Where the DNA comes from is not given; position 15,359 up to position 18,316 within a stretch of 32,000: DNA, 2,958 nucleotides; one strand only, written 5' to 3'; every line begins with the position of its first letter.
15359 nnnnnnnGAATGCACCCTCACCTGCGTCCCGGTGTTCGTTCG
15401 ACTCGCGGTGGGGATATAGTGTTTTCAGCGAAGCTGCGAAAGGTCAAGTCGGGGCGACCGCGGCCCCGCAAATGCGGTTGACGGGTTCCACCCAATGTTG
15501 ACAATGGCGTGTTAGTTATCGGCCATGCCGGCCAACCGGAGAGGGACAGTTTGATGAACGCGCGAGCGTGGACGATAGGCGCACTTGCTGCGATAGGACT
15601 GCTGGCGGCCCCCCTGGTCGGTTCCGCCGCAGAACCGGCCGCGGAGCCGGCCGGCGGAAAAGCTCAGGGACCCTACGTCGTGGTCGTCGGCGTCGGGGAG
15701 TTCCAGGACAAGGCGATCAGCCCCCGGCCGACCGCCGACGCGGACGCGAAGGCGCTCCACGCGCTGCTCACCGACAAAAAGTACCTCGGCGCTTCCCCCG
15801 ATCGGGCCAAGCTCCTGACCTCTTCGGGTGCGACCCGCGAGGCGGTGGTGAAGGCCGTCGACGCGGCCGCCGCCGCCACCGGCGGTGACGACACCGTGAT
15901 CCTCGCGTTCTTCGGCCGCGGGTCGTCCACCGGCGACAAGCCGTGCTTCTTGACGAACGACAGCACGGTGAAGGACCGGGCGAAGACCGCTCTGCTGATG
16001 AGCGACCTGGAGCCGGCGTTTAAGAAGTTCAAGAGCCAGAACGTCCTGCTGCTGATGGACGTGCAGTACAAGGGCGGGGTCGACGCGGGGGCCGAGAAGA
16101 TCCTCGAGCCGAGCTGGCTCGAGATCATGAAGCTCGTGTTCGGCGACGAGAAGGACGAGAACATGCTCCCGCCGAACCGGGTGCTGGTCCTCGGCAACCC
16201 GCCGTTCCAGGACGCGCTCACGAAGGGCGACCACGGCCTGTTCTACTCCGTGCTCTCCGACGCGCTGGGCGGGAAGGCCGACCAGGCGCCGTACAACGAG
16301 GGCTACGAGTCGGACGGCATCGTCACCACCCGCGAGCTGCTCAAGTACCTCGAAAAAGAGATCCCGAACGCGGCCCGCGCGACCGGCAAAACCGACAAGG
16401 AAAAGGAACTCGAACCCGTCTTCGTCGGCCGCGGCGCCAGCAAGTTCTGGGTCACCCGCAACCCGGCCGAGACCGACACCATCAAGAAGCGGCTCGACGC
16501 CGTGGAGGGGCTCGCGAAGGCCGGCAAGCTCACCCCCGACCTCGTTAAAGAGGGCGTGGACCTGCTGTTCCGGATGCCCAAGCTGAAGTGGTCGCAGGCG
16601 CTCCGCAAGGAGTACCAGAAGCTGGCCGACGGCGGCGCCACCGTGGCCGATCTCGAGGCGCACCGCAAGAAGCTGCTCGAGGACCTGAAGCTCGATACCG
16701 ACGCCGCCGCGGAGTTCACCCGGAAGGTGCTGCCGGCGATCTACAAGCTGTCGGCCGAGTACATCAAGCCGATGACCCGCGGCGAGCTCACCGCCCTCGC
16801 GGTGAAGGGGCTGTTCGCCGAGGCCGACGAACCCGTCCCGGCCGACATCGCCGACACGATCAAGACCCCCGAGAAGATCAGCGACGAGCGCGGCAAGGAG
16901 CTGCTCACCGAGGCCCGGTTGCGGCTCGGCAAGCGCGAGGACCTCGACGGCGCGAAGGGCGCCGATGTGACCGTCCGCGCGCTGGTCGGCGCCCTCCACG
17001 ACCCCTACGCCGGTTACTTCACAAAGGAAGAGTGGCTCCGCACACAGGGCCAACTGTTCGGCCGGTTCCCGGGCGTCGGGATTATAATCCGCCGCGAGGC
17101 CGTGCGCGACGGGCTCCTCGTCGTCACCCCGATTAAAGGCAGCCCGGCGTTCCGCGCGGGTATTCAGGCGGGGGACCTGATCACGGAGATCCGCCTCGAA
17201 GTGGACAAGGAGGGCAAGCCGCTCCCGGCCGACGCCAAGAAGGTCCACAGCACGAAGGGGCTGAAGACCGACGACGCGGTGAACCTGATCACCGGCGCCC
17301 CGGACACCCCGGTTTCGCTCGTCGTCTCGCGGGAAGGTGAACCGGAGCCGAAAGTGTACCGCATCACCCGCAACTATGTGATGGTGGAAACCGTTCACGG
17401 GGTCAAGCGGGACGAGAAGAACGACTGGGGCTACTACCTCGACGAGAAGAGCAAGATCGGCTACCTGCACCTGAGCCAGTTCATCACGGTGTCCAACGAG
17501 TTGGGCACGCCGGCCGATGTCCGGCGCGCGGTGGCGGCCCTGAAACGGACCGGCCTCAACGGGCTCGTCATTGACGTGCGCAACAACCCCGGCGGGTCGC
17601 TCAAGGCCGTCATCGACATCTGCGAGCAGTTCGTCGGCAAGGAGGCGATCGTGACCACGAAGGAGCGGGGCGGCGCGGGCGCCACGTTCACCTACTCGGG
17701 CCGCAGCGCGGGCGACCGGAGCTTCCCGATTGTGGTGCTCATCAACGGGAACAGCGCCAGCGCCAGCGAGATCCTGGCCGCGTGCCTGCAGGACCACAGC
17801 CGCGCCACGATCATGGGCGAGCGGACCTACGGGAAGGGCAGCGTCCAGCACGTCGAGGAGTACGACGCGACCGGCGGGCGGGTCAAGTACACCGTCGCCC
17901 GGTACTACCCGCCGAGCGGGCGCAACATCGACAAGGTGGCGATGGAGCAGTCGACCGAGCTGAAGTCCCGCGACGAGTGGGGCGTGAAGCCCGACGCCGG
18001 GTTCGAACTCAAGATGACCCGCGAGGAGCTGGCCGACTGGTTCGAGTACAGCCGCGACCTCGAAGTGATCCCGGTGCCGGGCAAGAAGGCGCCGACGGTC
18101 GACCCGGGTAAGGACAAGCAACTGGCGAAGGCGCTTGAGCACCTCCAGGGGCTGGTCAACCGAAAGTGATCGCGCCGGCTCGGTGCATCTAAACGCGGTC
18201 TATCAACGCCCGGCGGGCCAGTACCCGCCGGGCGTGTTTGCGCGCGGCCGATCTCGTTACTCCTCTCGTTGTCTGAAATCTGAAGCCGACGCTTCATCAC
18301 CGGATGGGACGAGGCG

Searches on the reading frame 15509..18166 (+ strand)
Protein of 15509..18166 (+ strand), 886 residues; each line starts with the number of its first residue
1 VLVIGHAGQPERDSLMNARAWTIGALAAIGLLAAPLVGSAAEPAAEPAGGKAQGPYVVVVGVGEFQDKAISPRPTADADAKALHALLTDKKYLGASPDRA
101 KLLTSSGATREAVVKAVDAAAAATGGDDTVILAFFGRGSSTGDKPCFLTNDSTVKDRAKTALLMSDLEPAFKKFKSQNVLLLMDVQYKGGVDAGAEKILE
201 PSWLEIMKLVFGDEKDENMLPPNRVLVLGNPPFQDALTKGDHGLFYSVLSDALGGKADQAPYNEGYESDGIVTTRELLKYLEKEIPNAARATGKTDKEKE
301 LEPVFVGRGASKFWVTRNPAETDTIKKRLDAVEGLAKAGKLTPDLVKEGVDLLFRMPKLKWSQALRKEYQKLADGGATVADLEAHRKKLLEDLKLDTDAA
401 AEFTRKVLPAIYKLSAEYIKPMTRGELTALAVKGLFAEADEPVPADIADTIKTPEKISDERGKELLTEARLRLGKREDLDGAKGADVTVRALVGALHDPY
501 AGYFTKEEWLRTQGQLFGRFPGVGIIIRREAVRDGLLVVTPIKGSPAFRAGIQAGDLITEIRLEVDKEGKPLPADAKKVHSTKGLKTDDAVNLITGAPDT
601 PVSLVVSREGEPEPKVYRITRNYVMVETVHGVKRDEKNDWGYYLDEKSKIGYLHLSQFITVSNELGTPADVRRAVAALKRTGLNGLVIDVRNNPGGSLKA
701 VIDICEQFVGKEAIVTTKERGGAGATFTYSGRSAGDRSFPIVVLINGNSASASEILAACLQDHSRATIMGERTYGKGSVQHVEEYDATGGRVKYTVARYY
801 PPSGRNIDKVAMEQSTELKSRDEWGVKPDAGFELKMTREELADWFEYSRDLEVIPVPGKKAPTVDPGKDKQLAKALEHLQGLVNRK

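Call 63: search_protein_families(library=pfam, proteins=[window:15509-18166:+], max_evalue=0.00001)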
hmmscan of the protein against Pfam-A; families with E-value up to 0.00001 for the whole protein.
window:15509-18166:+ (886 aa): 2 families
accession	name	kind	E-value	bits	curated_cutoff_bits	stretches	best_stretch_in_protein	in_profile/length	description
PF03572.23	Peptidase_S41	-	7.5e-45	152.9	24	1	649-810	1-157/165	Peptidase family S41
PF17820.7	PDZ_6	-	2.5e-06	27.6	27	0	538-561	2-25/54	PDZ domain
